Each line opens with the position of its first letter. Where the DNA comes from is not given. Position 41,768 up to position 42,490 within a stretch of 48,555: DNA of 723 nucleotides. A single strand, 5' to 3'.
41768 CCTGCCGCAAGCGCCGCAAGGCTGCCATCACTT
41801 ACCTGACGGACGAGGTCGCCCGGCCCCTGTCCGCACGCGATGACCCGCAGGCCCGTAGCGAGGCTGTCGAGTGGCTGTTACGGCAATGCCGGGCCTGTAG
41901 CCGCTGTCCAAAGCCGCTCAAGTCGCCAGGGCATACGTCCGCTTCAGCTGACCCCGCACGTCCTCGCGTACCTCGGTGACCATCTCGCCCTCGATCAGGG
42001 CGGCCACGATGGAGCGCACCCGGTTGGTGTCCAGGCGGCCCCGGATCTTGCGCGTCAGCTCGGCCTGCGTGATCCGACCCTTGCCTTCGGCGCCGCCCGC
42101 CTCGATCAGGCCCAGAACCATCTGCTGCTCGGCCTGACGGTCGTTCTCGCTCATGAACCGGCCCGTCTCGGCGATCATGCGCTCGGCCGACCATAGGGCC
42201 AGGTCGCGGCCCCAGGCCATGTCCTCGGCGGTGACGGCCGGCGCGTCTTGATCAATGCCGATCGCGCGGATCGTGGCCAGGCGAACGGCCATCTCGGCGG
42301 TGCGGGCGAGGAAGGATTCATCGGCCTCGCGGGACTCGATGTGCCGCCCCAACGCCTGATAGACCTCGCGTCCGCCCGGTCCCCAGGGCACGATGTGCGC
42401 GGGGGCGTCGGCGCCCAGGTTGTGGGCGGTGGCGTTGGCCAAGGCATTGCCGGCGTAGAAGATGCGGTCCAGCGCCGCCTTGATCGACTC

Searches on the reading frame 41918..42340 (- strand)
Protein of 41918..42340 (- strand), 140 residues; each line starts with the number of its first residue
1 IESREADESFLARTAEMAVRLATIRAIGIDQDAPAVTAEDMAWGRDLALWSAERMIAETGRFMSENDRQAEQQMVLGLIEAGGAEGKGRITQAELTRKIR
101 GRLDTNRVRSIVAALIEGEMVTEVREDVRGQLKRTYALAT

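Call 75: search_solved_structures(query=window:41918-42340:-, max_evalue=10)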
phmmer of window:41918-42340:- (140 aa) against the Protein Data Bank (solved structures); distinct sequences matched with E-value up to 10: 0.

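Call 76: find_homologous_proteins(query=window:41918-42340:-, max_evalue=0.001)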
Query window:41918-42340:- (140 aa): 4 proteins with E <= 0.001 among 95 candidates.
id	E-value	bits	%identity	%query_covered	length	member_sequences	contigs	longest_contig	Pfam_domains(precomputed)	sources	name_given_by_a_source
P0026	1.0e-21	95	62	55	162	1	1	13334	-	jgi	jgi:hypothetical protein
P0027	5.1e-21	93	48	87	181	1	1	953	-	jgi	jgi:hypothetical protein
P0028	1.6e-13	69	42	80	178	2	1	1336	-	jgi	jgi:hypothetical protein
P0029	3.7e-11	61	41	61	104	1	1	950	-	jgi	jgi:hypothetical protein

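Call 94: predict_structure(alignment_id=A2)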
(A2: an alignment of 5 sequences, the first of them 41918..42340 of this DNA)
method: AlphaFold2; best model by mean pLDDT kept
length: 140 residues; sequences in the alignment: 5
mean_pLDDT: 77.3   pTM: 0.52
mean pLDDT of the five models: 77.3, 74.6, 73.7, 71.1, 68.3
residues with pLDDT >= 90: 15; 70-90: 87; 50-70: 34; < 50: 4
segments of 3 or more residues with pLDDT < 50: 1-4
pLDDT, mean of each block of 10 residues (from residue 1): 54 72 63 74 82 81 84 89 68 86 89 91 77 74
secondary structure, 60 per line:
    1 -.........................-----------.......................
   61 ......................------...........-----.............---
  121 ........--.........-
elements in order: H2-26 H38-82 E89-91 H92-99 H105-117 E121-128 E131-139

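Call 97: fold_search(model_id=the predicted structure, library=pdb)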
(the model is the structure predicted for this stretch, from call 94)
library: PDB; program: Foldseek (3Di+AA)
matches with E <= 10: 1148; with E <= 0.001: 0
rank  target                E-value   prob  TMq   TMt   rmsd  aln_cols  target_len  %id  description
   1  6abt_A                1.7e-03  1.00  0.42  0.58   2.4        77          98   14  Crystal structure of transcription factor from Listeria monocytogenes (released 2019-06-05)
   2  7wze_A                2.1e-03  1.00  0.41  0.36  10.4       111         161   13  Structure of Transcriptional regulator from Bacillus subtilis (strain 168) (released 2022-04-20)
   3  5f7q_E                2.4e-03  1.00  0.40  0.15   2.9        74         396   19  ROK repressor Lmo0178 from Listeria monocytogenes bound to operator (released 2016-09-07)
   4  5f7q_L                2.7e-03  1.00  0.41  0.16   2.7        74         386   19  ROK repressor Lmo0178 from Listeria monocytogenes bound to operator (released 2016-09-07)
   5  7z1o_O                2.9e-03  1.00  0.36  0.10   7.4        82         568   22  Structure of yeast RNA Polymerase III PTC + NTPs (released 2022-08-31)
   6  6eu2_O                3.5e-03  1.00  0.39  0.11   1.5        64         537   26  Apo RNA Polymerase III - open conformation (oPOL3) (released 2018-01-17)
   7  5f7q_C                3.8e-03  1.00  0.41  0.16   2.7        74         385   19  ROK repressor Lmo0178 from Listeria monocytogenes bound to operator (released 2016-09-07)
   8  3p9c                  3.8e-03  1.00  0.34  0.16   9.4        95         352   19  Crystal structure of perennial ryegrass LpOMT1 bound to SAH (released 2011-01-12)
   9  7z1l_O                4.0e-03  1.00  0.40  0.10   1.6        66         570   27  Structure of yeast RNA Polymerase III Pre-Termination Complex (PTC) (released 2022-08-31)
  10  3p9i_A                4.0e-03  0.99  0.34  0.15  13.1       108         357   25  Crystal structure of perennial ryegrass LpOMT1 complexed with S-adenosyl-L-homocysteine and sinapaldehyde (released 2011-01-12)
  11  1f4k_A                6.7e-03  1.00  0.38  0.45   3.8        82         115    8  CRYSTAL STRUCTURE OF THE REPLICATION TERMINATOR PROTEIN/B-SITE DNA COMPLEX (released 2001-06-08)
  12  6tut_O                7.1e-03  1.00  0.40  0.11   1.6        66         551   27  Cryo-EM structure of the RNA Polymerase III-Maf1 complex (released 2020-02-19)
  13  6abq_A                7.1e-03  1.00  0.43  0.53   3.5        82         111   15  Crystal structure of transcription factor from Listeria monocytogenes (released 2019-06-05)
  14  5zi8_B                7.1e-03  1.00  0.42  0.55   3.2        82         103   18  Crystal structure of the PadR-family transcriptional regulator Rv3488 of Mycobacterium tuberculosis H37Rv in complex w (released 2018-10-17)
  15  1xma_B                8.1e-03  1.00  0.43  0.57   2.3        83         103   18  Structure of a transcriptional regulator from Clostridium thermocellum Cth-833 (released 2004-12-14)
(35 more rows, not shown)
